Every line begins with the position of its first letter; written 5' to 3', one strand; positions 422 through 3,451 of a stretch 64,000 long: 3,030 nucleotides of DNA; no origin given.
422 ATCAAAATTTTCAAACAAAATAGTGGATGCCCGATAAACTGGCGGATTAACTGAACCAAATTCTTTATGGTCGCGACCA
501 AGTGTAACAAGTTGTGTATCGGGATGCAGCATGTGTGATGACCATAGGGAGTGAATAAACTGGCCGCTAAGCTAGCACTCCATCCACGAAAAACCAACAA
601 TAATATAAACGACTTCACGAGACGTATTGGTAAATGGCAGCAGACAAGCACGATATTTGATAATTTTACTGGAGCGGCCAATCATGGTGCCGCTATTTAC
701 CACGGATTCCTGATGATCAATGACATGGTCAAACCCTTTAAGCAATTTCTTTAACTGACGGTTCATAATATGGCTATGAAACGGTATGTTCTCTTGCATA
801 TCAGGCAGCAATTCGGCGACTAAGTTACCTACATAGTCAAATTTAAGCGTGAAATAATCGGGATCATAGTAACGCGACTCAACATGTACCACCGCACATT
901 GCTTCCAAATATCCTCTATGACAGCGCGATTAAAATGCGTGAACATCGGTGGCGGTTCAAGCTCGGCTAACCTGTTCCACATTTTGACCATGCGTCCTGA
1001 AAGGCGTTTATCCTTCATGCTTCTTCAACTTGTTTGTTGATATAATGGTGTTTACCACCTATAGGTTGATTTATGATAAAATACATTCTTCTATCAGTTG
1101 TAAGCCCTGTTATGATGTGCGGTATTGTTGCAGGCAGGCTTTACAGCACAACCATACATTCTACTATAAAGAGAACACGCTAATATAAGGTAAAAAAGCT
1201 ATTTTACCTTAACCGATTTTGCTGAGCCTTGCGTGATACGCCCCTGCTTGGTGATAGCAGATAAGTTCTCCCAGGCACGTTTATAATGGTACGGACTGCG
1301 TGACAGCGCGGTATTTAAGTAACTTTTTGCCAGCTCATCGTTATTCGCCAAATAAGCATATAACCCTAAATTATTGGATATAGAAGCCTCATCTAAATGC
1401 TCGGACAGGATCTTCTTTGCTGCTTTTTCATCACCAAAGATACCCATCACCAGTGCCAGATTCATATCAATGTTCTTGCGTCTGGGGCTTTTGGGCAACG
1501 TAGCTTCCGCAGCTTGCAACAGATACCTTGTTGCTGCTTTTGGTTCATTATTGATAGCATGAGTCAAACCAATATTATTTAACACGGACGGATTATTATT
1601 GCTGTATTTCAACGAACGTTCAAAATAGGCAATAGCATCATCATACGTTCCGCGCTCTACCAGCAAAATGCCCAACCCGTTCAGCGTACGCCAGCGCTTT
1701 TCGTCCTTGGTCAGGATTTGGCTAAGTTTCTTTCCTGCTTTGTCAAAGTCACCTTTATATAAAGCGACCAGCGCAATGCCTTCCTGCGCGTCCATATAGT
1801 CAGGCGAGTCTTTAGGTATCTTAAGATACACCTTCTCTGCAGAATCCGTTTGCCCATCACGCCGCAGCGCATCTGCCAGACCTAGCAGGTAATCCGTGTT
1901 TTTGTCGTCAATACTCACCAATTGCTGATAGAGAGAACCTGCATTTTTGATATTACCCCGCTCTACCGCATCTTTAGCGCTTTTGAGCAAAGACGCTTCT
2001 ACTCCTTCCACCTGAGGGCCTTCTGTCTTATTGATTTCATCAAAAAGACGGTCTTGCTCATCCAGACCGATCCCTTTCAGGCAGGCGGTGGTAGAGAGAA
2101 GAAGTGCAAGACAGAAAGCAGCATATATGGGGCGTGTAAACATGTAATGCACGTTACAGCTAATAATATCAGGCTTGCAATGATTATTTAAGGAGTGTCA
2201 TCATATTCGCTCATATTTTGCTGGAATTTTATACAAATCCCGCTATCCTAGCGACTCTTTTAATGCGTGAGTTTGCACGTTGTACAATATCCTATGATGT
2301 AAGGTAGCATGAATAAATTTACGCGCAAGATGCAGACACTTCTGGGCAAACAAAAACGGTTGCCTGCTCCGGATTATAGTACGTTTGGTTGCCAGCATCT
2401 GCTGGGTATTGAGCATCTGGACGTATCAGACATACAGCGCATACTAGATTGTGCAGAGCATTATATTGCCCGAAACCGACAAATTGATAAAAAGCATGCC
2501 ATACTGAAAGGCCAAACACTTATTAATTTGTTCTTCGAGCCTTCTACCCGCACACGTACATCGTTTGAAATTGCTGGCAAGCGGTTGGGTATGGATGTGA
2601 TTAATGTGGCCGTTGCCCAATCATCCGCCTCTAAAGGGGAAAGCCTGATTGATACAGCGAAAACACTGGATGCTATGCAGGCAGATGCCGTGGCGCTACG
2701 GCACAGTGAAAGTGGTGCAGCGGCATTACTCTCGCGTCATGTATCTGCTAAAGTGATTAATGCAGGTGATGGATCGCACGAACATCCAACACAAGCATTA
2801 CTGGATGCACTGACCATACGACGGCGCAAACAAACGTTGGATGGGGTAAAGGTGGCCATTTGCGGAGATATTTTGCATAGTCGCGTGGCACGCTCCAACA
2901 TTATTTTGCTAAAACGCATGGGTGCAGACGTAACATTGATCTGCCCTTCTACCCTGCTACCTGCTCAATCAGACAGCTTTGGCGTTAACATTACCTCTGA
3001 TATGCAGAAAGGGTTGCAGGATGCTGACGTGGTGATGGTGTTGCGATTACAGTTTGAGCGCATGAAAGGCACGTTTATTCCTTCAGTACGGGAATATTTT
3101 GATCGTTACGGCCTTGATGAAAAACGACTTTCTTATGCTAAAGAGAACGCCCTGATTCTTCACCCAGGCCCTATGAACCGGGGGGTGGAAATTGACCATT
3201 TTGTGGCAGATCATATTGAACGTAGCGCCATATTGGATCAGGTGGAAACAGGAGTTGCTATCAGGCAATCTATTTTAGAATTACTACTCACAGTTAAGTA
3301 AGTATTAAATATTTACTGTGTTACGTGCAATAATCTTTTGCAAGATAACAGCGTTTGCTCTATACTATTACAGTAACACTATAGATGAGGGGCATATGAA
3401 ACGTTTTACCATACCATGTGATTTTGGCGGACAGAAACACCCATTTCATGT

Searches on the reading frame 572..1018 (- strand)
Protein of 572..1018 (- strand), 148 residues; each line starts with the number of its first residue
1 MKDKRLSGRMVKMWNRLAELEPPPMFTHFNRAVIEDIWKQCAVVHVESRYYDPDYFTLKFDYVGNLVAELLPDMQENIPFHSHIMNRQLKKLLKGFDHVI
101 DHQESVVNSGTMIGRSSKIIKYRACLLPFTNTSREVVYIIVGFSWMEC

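Call 75: find_encoding_contigs(protein=window:572-1018:-, flank=10000, max_places=3)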
Protein window:572-1018:- (148 aa): no gene with exactly this product is on record in the collection.

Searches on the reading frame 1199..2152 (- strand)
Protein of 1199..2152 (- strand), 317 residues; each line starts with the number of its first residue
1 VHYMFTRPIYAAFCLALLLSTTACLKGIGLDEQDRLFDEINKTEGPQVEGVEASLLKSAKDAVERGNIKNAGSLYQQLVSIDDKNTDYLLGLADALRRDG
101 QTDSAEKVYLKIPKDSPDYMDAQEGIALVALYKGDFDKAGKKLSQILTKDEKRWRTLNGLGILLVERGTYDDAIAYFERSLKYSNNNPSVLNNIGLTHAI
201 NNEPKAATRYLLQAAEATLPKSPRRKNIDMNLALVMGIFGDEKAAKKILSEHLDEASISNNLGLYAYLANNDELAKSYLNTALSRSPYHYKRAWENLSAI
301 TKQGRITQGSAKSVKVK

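Call 45: search_protein_families(library=pfam, proteins=[window:1199-2152:-], max_evalue=0.01)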
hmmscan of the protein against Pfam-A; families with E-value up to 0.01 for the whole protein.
window:1199-2152:- (317 aa): 22 families
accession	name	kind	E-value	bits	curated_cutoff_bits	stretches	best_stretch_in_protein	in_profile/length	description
PF13432.12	TPR_16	-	1e-17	64.7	32.7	3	126-182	3-59/65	Tetratricopeptide repeat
PF14559.12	TPR_19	-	2.6e-16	60.1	25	3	63-119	2-58/68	Tetratricopeptide repeat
PF07719.23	TPR_2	-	1.3e-15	56.6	27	1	155-187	2-34/34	Tetratricopeptide repeat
PF13424.12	TPR_12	-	7.8e-15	55.3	30.1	2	156-217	5-74/77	Tetratricopeptide repeat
PF13428.12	TPR_14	-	1.3e-11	44.4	23.5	0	88-126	3-41/44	Tetratricopeptide repeat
PF13181.12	TPR_8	-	2.1e-10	40.4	25.7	0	156-187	3-34/34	Tetratricopeptide repeat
PF25064.1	ARM_TT21_5th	-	2.7e-10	41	27.8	1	127-214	8-98/117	TT21 fifth ARM repeats domain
PF00515.34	TPR_1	-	6.3e-10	38.9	27.8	1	155-183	2-30/34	Tetratricopeptide repeat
PF13176.12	TPR_7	-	8.9e-10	38.3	27.9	0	156-187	1-34/36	Tetratricopeptide repeat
PF13174.12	TPR_6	-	2.5e-08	34.5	26.3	0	88-118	2-32/33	Tetratricopeptide repeat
PF24575.1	TPR_Slam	-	2.7e-08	34.6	35.2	0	58-107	53-102/104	Surface lipoprotein assembly modifier, N-terminal TPR repeats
PF13414.12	TPR_11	-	4e-08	33.3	26.8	1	163-198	3-38/42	TPR repeat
PF13431.12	TPR_17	-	1.1e-07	32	24.4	1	74-106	1-33/34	Tetratricopeptide repeat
PF13374.12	TPR_10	-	2.4e-07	31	27.5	0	156-182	4-30/42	Tetratricopeptide repeat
PF23914.1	TPR_CcmH_CycH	-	3.1e-07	30.8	42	0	66-147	64-148/158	Cytochrome c-type biogenesis protein H TPR domain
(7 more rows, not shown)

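Call 98: search_protein_families(library=ncbifam, proteins=[window:1199-2152:-], max_evalue=0.001)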
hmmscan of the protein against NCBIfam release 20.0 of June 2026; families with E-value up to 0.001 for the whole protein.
window:1199-2152:- (317 aa): 16 families
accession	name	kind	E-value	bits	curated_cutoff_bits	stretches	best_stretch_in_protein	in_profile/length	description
TIGR02917.1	PEP_TPR_lipo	equivalog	6.4e-28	97.1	312.2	2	62-251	713-896/899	XrtA/PEP-CTERM system TPR-repeat protein PrsT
NF040959.1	MamA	equivalog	1.3e-16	60.6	200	1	57-216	42-201/204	magnetosome protein MamA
TIGR02521.1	type_IV_pilW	equivalog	1.7e-15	57.2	154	1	130-253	41-162/234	type IV pilus biogenesis/stability protein PilW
TIGR02552.1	LcrH_SycD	equivalog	9.2e-11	41.6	104.8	2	57-110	23-76/136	SycD/LcrH family type III secretion system chaperone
NF033920.0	C39_PA2778_fam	equivalog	2.6e-10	40.2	150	1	52-147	156-251/255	PA2778 family cysteine peptidase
NF008520.0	PRK11447.1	equivalog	3.8e-09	34.9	858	1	55-152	606-703/1157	cellulose synthase complex outer membrane protein BcsC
NF033758.1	gliding_GltE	equivalog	5.1e-09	35.6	225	1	81-208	217-345/411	adventurous gliding motility TPR repeat lipoprotein GltE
TIGR03939.1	PGA_TPR_OMP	equivalog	5.7e-09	34.8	366.65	1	65-151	66-151/800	poly-beta-1,6 N-acetyl-D-glucosamine export porin PgaA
TIGR02795.1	tol_pal_ybgF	equivalog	1.9e-08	34.9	90.1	0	64-123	51-113/119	tol-pal system protein YbgF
TIGR00540.1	TPR_hemY_coli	hypoth_equivalog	2.8e-06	26.4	142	0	156-206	328-378/385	heme biosynthesis-associated TPR protein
NF002725.1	PRK02603.1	equivalog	3.6e-06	27.1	143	1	129-203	44-121/173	photosystem I assembly protein Ycf3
NF033762.1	social_mot_Tgl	equivalog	9.8e-06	25.1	225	0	159-303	36-182/252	social motility TPR repeat lipoprotein Tgl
NF047371.1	FlcA_CTERM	equivalog_domain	2.9e-05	22.7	300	0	61-188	427-541/646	periplasmic flagellar collar protein FlcA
NF052304.1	CdsG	equivalog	9.1e-05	22.7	170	0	101-162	23-84/133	CdsG family type III secretion system protein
NF008757.0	PRK11788.1-5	equivalog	0.00013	21.2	363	1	57-211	185-340/388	lipopolysaccharide assembly protein LapB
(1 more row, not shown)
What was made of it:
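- On PilF/PilW/Tgl pilotin (for the TPR protein at 1199..2152): It is a generic TPR protein (calls 45, 98).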

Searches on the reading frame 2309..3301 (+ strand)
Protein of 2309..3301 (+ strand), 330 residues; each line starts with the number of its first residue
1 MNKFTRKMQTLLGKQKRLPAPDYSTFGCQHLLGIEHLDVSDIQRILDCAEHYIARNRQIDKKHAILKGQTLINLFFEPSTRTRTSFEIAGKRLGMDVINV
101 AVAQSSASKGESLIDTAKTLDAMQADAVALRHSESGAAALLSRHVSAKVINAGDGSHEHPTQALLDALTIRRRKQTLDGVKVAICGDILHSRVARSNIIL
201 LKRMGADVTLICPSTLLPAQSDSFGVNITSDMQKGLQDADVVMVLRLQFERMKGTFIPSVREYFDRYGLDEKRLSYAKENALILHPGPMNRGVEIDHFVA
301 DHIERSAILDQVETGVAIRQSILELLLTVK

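Call 73: find_encoding_contigs(protein=window:2309-3301:+, flank=10000, max_places=3)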
Protein window:2309-3301:+ (330 aa): no gene with exactly this product is on record in the collection.
